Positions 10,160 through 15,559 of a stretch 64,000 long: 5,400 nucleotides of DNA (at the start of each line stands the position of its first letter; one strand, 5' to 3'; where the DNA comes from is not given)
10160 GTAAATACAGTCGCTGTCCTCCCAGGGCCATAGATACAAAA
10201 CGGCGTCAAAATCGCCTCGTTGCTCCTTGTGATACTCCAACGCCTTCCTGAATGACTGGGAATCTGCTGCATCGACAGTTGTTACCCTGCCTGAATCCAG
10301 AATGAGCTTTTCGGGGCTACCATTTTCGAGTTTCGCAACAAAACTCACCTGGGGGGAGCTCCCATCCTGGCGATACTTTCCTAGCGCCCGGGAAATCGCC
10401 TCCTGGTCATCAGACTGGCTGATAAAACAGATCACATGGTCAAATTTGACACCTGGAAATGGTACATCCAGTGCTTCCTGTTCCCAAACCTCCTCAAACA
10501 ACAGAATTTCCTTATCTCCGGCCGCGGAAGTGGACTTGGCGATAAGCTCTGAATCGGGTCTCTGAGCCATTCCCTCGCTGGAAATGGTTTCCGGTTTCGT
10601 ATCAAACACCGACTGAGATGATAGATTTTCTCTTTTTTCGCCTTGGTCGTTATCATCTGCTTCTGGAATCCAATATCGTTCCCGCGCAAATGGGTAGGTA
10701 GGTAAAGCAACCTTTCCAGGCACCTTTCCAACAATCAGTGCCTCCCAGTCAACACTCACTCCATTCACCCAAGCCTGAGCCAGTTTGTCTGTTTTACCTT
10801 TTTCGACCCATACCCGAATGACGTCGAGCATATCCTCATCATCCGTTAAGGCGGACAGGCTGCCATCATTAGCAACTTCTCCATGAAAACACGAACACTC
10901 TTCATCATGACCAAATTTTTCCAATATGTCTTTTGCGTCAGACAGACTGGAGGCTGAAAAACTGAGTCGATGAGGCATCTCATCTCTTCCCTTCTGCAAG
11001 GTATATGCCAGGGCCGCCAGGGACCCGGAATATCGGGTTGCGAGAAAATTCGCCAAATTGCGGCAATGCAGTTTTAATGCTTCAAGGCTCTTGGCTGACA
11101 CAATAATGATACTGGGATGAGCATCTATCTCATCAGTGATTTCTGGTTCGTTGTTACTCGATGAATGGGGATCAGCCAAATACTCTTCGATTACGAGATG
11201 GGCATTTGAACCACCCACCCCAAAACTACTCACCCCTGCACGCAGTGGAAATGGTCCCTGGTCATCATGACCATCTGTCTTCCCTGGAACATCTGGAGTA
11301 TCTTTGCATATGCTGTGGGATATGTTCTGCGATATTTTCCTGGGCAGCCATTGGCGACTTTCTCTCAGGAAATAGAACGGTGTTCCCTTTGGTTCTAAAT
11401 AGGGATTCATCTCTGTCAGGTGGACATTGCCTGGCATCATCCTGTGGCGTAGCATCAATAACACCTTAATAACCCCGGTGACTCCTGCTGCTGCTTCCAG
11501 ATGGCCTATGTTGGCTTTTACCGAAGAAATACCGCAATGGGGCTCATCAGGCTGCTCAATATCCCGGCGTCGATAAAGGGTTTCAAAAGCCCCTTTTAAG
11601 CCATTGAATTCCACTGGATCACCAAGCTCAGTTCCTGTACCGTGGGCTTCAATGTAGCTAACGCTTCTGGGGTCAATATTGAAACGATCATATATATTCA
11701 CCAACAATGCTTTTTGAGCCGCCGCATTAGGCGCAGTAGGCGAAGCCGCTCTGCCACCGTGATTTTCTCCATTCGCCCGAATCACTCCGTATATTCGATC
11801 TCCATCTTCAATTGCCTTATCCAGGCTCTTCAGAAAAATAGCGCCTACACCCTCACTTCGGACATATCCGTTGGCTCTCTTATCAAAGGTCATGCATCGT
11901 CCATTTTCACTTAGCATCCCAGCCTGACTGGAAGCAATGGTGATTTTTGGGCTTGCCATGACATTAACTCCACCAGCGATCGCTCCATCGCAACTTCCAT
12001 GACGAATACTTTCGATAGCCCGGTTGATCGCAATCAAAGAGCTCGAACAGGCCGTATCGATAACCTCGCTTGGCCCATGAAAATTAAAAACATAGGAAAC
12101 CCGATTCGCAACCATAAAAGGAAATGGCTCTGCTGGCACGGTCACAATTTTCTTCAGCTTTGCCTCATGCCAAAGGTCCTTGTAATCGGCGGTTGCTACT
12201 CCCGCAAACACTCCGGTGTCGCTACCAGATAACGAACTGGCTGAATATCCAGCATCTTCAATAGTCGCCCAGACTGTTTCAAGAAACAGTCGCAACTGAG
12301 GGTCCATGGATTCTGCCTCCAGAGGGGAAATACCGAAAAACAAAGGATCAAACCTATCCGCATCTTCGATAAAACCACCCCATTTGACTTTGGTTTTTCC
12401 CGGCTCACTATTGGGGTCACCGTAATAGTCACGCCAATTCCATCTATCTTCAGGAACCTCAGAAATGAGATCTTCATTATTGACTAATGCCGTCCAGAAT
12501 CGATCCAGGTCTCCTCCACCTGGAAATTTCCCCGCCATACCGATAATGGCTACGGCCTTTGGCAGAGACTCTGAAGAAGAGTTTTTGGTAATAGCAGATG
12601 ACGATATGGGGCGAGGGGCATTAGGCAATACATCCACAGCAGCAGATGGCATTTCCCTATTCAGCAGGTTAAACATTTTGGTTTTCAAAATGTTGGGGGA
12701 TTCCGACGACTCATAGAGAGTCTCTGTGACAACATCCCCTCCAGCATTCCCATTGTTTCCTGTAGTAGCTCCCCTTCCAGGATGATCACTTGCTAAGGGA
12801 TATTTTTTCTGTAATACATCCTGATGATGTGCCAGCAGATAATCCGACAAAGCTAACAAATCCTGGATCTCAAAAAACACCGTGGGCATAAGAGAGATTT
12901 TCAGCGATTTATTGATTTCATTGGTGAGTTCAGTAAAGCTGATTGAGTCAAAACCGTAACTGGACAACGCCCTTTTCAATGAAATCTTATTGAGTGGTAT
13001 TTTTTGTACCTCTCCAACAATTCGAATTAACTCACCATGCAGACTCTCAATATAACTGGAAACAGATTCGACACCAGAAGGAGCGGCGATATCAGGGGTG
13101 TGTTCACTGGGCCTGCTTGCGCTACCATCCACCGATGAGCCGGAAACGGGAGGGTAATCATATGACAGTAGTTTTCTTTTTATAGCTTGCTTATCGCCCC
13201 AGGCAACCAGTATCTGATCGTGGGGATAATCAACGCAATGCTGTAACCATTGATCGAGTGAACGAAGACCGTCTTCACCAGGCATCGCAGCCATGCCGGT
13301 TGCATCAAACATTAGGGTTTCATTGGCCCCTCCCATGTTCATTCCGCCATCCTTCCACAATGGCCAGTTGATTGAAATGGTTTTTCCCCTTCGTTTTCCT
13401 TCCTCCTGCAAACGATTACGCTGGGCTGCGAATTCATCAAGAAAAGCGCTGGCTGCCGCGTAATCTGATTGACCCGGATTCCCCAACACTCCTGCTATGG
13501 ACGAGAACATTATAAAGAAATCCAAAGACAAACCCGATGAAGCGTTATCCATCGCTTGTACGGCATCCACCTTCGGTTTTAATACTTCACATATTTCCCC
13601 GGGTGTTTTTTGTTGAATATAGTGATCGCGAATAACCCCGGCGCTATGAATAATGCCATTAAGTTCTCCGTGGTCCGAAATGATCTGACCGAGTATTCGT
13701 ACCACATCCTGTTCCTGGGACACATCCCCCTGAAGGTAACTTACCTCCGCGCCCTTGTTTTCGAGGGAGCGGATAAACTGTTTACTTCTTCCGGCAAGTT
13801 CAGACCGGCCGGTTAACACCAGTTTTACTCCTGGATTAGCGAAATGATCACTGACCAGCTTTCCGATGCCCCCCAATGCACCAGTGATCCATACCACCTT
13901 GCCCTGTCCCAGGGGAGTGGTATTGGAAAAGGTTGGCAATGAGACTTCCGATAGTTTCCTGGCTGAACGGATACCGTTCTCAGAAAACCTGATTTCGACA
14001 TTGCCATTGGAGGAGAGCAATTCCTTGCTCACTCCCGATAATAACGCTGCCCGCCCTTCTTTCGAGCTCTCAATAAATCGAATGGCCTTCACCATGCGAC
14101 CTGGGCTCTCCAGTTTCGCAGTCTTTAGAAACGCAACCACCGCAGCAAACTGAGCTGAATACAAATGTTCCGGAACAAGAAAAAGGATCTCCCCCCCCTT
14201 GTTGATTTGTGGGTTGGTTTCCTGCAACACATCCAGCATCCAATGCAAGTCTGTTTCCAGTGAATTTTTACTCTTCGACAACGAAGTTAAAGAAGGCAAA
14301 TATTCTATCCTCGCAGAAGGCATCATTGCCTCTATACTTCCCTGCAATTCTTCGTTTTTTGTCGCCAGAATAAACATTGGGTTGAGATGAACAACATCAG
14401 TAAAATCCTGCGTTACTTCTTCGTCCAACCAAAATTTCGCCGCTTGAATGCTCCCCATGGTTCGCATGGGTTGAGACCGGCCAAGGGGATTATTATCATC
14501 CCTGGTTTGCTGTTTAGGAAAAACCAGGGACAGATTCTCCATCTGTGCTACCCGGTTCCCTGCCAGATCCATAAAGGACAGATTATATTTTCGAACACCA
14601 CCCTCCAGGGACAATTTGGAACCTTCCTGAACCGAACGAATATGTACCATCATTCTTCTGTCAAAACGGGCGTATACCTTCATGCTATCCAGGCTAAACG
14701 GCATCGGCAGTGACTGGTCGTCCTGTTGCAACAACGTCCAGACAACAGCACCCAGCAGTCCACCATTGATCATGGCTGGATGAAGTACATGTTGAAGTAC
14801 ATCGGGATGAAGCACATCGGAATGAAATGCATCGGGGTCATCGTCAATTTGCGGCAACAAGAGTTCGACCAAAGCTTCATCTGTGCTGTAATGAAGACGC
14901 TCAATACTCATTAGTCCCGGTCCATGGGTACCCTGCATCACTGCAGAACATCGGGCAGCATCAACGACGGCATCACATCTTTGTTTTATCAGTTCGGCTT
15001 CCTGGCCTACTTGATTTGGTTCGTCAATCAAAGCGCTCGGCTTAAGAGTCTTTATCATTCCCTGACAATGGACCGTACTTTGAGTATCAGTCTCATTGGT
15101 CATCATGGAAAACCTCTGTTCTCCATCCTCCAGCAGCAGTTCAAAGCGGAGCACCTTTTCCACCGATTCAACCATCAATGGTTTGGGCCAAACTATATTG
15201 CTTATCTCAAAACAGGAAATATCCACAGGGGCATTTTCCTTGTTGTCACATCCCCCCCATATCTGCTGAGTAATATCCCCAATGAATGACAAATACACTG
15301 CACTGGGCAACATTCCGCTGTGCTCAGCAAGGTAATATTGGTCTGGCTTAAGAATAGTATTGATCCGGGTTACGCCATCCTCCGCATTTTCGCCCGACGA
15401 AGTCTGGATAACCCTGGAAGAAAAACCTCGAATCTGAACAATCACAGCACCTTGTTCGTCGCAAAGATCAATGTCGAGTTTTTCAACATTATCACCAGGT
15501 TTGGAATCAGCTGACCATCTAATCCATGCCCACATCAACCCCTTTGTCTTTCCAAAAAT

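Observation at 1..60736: Contiguous pederin/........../onnamide-type trans-AT PKS-NRPS assembly line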

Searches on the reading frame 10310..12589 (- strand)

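Call 8: search_protein_families(library=pfam, proteins=[window:10310-12589:-], max_evalue=0.01)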
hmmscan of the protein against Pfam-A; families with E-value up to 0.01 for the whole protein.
window:10310-12589:- (760 aa): 6 families
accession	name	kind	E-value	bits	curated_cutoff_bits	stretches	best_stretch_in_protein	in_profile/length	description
PF00109.32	ketoacyl-synt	-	1.1e-89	300.8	20.8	1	12-259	3-252/252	Beta-ketoacyl synthase, N-terminal domain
PF02801.28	Ketoacyl-synt_C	-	7.7e-35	119.9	20.8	1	267-391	1-118/119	Beta-ketoacyl synthase, C-terminal domain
PF22336.2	RhiE-like_linker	-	5.9e-15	55.4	27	1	497-559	2-63/67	RhiE-like, KS-MAT linker domain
PF22621.2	CurL-like_PKS_C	-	4.8e-13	49.3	27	1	494-554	2-62/64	CurL-like, PKS C-terminal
PF16197.11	KAsynt_C_assoc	-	8.9e-11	42.6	33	1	451-541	27-107/111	Ketoacyl-synthetase C-terminal extension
PF00108.29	Thiolase_N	-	2.1e-05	24.5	26.4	1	173-218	77-122/260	Thiolase, N-terminal domain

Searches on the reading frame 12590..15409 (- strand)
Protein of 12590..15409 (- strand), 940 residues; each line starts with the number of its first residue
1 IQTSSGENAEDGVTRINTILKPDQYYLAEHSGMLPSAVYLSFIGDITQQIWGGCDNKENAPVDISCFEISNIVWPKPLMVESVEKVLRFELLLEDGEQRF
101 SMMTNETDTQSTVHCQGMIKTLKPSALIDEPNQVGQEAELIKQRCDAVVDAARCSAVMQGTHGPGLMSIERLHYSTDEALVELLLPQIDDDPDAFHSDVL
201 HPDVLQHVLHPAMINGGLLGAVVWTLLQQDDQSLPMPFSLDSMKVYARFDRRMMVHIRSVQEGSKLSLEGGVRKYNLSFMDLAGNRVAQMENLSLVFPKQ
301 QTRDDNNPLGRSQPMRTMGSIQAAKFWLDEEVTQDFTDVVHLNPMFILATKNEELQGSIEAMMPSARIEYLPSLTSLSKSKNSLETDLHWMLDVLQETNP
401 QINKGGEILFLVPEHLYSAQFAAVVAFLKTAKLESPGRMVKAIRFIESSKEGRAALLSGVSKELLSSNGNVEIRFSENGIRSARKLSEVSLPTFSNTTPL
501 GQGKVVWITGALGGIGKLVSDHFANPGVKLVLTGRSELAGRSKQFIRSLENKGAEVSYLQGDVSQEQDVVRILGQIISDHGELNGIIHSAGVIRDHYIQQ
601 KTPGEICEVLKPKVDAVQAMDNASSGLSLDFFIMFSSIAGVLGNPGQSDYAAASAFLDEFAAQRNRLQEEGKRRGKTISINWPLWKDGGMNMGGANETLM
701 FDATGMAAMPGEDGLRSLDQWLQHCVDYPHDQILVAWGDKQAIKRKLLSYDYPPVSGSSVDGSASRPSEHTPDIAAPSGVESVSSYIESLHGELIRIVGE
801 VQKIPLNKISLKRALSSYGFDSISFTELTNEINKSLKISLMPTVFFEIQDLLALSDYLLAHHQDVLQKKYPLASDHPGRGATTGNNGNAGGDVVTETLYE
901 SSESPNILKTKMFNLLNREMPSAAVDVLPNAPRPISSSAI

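Call 8: search_protein_families(library=pfam, proteins=[window:12590-15409:-], max_evalue=0.01)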
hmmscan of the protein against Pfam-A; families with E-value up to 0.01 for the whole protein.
window:12590-15409:- (940 aa): 7 families
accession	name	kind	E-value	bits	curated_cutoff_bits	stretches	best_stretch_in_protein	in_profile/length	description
PF08659.16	KR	-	1.9e-48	165.2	22.6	1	506-687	3-180/180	KR domain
PF00106.31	adh_short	-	1.5e-17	64.2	26.6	1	504-663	1-162/195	short chain dehydrogenase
PF00550.31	PP-binding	-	3.8e-11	43.5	20.8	1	794-858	3-67/67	Phosphopantetheine attachment site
PF13561.12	adh_short_C2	-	1.1e-09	38.7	27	1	510-654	1-147/236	Enoyl-(Acyl carrier protein) reductase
PF14765.12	PS-DH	-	9.1e-08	32.2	23.7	1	141-295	9-156/166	Polyketide synthase dehydratase N-terminal domain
PF23297.2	ACP_SdgA_C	-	0.0004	20.8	27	1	788-841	9-62/95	Highly reducing polyketide synthase sdgA, C-terminal ACP domain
PF21089.3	PKS_DH_N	-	0.0097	16.3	27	0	11-102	13-100/103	Polyketide synthase dehydratase domain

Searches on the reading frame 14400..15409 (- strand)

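Call 28: search_protein_families(library=pfam, proteins=[window:14400-15409:-], max_evalue=10)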
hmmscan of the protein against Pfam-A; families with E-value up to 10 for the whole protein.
window:14400-15409:- (336 aa): 3 families
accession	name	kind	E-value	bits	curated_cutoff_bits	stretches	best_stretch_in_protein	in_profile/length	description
PF14765.12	PS-DH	-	1.4e-08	34.9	23.7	1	141-295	9-156/166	Polyketide synthase dehydratase N-terminal domain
PF21089.3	PKS_DH_N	-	0.0024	18.2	27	1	11-102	13-100/103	Polyketide synthase dehydratase domain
PF07264.17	EI24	-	0.18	12.4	32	1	198-229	8-39/199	Sulfate transporter CysZ/Etoposide-induced protein 2.4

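Call 62: search_solved_structures(query=window:14400-15409:-, max_evalue=0.01)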
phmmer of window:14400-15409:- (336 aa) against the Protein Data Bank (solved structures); distinct sequences matched with E-value up to 0.01: 7.
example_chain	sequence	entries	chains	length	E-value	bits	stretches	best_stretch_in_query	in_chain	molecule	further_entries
7zmf_A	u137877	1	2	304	1.9e-11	46.7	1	15-294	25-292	Putative polyketide synthase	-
7zma_A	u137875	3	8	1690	8.6e-10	41.2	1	15-294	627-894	Putative polyketide synthase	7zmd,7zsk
5j6o_A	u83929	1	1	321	3.3e-09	39.3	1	17-294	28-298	Putative polyketide synthase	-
6b2v_A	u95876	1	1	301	5.2e-09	38.7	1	62-294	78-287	SorB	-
8qk4_A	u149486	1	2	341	8.5e-09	38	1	15-289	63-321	Polyketide synthase PksJ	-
5hst_A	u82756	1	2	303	7.2e-08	34.9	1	65-305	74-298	Polyketide synthase type I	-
5hqw_A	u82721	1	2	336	1.8e-07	33.6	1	64-284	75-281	Putative polyketide synthase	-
